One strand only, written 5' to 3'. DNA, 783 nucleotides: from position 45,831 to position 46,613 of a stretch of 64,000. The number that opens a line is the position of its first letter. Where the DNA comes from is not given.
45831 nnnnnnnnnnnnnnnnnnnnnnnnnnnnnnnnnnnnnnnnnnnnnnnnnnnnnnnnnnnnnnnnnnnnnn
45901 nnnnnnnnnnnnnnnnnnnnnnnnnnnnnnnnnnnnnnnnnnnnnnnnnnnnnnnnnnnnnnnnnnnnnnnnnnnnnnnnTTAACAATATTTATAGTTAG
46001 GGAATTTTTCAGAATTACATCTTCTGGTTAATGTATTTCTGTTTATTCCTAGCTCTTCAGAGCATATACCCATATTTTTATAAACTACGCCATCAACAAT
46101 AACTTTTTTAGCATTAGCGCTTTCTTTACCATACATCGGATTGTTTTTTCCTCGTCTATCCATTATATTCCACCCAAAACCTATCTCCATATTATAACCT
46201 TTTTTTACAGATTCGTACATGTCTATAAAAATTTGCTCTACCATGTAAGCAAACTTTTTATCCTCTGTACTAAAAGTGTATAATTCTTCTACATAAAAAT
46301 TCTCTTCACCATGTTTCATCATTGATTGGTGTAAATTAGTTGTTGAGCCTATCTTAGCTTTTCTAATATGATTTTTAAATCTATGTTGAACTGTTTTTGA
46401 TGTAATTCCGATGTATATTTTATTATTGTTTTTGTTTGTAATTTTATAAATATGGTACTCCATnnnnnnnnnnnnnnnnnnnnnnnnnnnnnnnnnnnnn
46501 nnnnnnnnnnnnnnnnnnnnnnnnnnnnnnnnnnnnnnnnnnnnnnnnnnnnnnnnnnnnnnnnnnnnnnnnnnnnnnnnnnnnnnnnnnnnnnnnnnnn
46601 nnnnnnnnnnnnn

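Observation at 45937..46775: Group I intron with a GIY-YIG endonuclease at the NrdE catalytic cysteine codon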

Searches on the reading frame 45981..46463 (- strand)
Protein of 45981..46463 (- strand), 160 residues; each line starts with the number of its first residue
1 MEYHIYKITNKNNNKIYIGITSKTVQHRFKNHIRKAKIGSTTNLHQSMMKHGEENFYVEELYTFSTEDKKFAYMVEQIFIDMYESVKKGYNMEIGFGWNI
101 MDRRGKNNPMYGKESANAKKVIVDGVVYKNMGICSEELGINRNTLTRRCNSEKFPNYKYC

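Call 4: search_protein_families(library=pfam, proteins=[window:45981-46463:-], max_evalue=0.01)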
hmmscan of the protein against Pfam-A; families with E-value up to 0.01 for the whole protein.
window:45981-46463:- (160 aa): 3 families
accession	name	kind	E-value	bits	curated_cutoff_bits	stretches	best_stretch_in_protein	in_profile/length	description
PF01541.30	GIY-YIG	-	3.5e-09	37.3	22.6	1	3-91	2-78/78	GIY-YIG catalytic domain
PF20987.3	I-TevI_DNA-bd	-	3.9e-07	30.3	27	1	110-159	3-51/51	Intron-encoded endonuclease 1, DNA-binding domain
PF19835.5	SegE_GIY-YIG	-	0.0098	16.6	25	0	5-79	20-102/123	Putative endonuclease segE, GIY-YIG domain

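Call 20: search_protein_families(library=ncbifam, proteins=[window:45981-46463:-], max_evalue=0.001)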
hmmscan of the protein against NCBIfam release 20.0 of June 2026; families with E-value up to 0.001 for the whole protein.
window:45981-46463:- (160 aa): 1 family
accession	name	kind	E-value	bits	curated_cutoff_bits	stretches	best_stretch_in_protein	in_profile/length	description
TIGR01453.1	grpIintron_endo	subfamily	3.5e-16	59.9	56.05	1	5-93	4-88/215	group I intron endonuclease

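Call 60: search_dna_similar(query=window:45981-46463:-, collection=phages, mode=protein, max_rows=40, rows=spread)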
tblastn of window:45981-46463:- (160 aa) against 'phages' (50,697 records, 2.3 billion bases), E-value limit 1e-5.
Records with a match: 104; places in all: 104; records where one place covers at least 80% of the query: 39.
Best place of each record, by identity: >=99% 28; 95-99% 3; 90-95% 2; 60-80% 2; <60% 69.
By first word of the organism name: Staphylococcus 35; Escherichia 13; Klebsiella 12; Shigella 8; Cronobacter 7; Alteromonas 5; Tequatrovirus 4; Enterococcus 3; Enterobacteria 3; Enterobacter 3; and 8 more.
By host as written in the record: - 15; Staphylococcus aureus 11; Staphylococcus carnosus TM300 5; Alteromonas macleodii str. 'Balearic Sea AD45' 5; Cronobacter sakazakii 5; Staphylococcus aureus (phage propagation strain 47) 4; Shigella sonnei 4; Klebsiella pneumoniae 4; and 35 more.
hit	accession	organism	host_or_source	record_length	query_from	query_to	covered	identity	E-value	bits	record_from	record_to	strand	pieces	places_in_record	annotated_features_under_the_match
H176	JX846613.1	Staphylococcus phage vB_SauM_Romulus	Staphylococcus aureus (phage ...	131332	19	160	89%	100.0%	9e-92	296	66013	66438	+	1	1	promoter | homing endonuclease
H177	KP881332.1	Staphylococcus phage Stau2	Staphylococcus aureus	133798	19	160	89%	100.0%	9e-92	296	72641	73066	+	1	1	homing endonuclease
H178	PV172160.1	Staphylococcus phage StAP1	Staphylococcus aureus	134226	19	160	89%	100.0%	9e-92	296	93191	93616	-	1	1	hypothetical protein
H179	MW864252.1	Staphylococcus phage SAPYZU_15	Staphylococcus aureus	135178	19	160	89%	100.0%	9e-92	296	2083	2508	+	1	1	homing endonuclease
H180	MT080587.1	Staphylococcus phage vB_SauM_EW20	Staphylococcus carnosus TM300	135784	19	160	89%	100.0%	9e-92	296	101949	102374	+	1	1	record has no annotation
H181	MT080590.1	Staphylococcus phage vB_SauM_EW27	Staphylococcus carnosus TM300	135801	19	160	89%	100.0%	9e-92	296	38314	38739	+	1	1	record has no annotation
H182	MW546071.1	Staphylococcus phage PM56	-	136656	19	160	89%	100.0%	9e-92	296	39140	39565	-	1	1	homing endonuclease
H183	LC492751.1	Staphylococcus phage KSAP7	Staphylococcus aureus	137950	19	160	89%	100.0%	9e-92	296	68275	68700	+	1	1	putative homing endonuclease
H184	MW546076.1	Silviavirus remus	-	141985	19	160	89%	100.0%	9e-92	296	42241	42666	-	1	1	homing endonuclease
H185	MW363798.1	Staphylococcus phage LSA2308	Staphylococcus aureus ATCC 25923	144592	19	160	89%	100.0%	9e-92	296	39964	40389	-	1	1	hypothetical protein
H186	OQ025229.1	Staphylococcus phage StAP1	Staphylococcus aureus Newman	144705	19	160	89%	100.0%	9e-92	296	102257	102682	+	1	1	hypothetical protein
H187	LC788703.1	Staphylococcus phage phiRNIID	sewage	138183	19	160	89%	90.1%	6e-79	259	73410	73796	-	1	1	homing endonuclease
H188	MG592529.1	Vibrio phage 1.161.O._10N.261.48.C5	Vibrio lentus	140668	19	153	84%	50.4%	5e-37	139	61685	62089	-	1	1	GIY-YIG nuclease superfamily protein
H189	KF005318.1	Alteromonas phage vB_AmaP_AD45-P3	Alteromonas macleodii str. 'Balearic ...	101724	19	151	83%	48.1%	5e-33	128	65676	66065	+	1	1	homing endonuclease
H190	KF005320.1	Alteromonas phage vB_AmaP_AD45-P2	Alteromonas macleodii str. 'Balearic ...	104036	19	151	83%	48.1%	5e-33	128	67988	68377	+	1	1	homing endonuclease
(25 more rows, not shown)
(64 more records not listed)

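Call 61: get_annotated_region(hit=H188, flank=3500)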
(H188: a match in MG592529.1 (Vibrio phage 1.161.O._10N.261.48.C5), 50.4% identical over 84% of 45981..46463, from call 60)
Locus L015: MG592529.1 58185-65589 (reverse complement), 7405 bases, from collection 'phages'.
description: Vibrio phage 1.161.O._10N.261.48.C5, partial genome.
organism: Vibrio phage 1.161.O._10N.261.48.C5 (NCBI taxid 1881340)
taxonomy: Viruses; Duplodnaviria; Heunggongvirae; Uroviricota; Caudoviricetes
host: Vibrio lentus; source: iron chloride precipitation of 0.2um-filtered seawater, resuspended in oxalate solution; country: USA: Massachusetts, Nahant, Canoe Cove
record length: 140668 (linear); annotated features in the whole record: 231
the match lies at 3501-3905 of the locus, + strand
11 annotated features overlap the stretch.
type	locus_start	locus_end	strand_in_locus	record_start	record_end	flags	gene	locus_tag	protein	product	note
CDS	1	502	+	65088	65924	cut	-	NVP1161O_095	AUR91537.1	coil containing protein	NVP1161O_095; tara_best_match:OM-RGC.v1.008481821; cvp_best_match:CAMPEP_0000014702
CDS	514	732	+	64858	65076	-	-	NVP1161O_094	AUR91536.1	hypothetical protein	NVP1161O_094; cvp_best_match:CAMPEP_0000011382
CDS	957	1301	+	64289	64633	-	-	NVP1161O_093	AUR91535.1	hypothetical protein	NVP1161O_093; tara_best_match:OM-RGC.v1.028959556; cvp_best_match:CAMPEP_0000015114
CDS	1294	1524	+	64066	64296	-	-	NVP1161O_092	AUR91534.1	hypothetical protein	NVP1161O_092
CDS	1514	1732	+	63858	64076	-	-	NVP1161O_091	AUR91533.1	hypothetical protein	NVP1161O_091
CDS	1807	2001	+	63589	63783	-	-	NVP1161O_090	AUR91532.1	hypothetical protein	NVP1161O_090; tara_best_match:OM-RGC.v1.036089118; cvp_best_match:CAMPEP_0000011454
CDS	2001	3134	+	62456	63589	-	-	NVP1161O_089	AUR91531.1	toprim-like protein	NVP1161O_089; tara_best_match:OM-RGC.v1.003122630; cvp_best_match:CAMPEP_0000011394; pog:POG0025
CDS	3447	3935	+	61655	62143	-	-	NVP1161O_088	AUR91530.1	GIY-YIG nuclease superfamily protein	NVP1161O_088; cvp_best_match:RF_PEP_472437831; InterPro:IPR000305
CDS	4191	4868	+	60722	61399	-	-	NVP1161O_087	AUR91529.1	P-loop containing nucleoside triphosphate hydrolase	NVP1161O_087; tara_best_match:OM-RGC.v1.000636995; cvp_best_match:CAMPEP_0000011394; InterPro:IPR027417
CDS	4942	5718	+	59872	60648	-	-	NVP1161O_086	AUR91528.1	hypothetical protein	NVP1161O_086; tara_best_match:OM-RGC.v1.010643181; cvp_best_match:RF_PEP_410493331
CDS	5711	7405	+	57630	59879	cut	-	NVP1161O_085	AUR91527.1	coil containing protein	NVP1161O_085; tara_best_match:OM-RGC.v1.000412470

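Call 62: get_annotated_region(hit=H190, flank=3500)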
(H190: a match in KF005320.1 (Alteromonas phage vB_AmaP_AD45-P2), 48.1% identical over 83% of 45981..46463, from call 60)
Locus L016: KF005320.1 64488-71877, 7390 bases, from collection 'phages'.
description: Alteromonas phage vB_AmaP_AD45-P2, complete genome.
organism: Alteromonas phage vB_AmaP_AD45-P2 (NCBI taxid 1300005)
taxonomy: Viruses; Duplodnaviria; Heunggongvirae; Uroviricota; Caudoviricetes
host: Alteromonas macleodii str. 'Balearic Sea AD45'; source: -; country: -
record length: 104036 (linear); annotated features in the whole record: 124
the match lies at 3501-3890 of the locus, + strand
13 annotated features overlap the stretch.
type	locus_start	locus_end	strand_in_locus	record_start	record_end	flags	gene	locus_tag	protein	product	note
CDS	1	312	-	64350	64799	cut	-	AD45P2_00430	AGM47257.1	hypothetical protein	-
CDS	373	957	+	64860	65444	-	-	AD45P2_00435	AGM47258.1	hypothetical protein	similar to mg624 gene product (Megavirus chiliensis)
CDS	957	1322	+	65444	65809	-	-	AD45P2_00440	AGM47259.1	hypothetical protein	-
CDS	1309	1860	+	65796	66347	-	-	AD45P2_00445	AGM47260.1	hypothetical protein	-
CDS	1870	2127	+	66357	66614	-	-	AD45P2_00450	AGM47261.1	hypothetical protein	-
CDS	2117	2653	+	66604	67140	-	-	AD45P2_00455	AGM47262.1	thymidylate synthase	COG1351 Predicted alternative thymidylate synthase; similar to thymidylate synthase (Pectobacterium phage phiTE)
CDS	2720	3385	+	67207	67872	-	-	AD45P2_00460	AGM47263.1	hypothetical protein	-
CDS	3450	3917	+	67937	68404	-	-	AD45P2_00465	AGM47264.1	homing endonuclease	similar to homing endonuclease (Staphylococcus phage vB_SauM_Romulus)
CDS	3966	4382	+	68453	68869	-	-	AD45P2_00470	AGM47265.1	RP thymidylate synthase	COG1351 Predicted alternative thymidylate synthase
CDS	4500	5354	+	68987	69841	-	-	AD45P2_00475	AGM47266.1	HflC/HflK family inner membrane lipoprotein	COG0330 Membrane protease subunits, stomatin/prohibitin homologs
CDS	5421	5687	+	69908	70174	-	-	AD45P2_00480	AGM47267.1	hypothetical protein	-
CDS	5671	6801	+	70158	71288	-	-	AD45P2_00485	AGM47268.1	putative DNA ligase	COG1793 ATP-dependent DNA ligase; possible DNA ligase (Xanthomonas phage Xp15)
CDS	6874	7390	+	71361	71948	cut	-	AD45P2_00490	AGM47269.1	hypothetical protein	-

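Call 66: search_solved_structures(query=window:45981-46463:-, max_evalue=1, show_alignments=3)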
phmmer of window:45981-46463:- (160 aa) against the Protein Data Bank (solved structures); distinct sequences matched with E-value up to 1: 4.
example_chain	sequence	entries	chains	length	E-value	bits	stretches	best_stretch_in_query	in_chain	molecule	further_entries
1mk0_A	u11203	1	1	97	0.00032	24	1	3-54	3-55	Intron-associated endonuclease 1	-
1ln0_A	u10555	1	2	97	0.0009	22.5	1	3-92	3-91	intron-associated endonuclease 1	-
1i3j_A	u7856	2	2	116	0.27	14.5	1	107-154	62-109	INTRON-ASSOCIATED ENDONUCLEASE 1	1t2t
6dxn_A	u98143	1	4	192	0.33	14.2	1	18-64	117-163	Thiol:disulfide interchange protein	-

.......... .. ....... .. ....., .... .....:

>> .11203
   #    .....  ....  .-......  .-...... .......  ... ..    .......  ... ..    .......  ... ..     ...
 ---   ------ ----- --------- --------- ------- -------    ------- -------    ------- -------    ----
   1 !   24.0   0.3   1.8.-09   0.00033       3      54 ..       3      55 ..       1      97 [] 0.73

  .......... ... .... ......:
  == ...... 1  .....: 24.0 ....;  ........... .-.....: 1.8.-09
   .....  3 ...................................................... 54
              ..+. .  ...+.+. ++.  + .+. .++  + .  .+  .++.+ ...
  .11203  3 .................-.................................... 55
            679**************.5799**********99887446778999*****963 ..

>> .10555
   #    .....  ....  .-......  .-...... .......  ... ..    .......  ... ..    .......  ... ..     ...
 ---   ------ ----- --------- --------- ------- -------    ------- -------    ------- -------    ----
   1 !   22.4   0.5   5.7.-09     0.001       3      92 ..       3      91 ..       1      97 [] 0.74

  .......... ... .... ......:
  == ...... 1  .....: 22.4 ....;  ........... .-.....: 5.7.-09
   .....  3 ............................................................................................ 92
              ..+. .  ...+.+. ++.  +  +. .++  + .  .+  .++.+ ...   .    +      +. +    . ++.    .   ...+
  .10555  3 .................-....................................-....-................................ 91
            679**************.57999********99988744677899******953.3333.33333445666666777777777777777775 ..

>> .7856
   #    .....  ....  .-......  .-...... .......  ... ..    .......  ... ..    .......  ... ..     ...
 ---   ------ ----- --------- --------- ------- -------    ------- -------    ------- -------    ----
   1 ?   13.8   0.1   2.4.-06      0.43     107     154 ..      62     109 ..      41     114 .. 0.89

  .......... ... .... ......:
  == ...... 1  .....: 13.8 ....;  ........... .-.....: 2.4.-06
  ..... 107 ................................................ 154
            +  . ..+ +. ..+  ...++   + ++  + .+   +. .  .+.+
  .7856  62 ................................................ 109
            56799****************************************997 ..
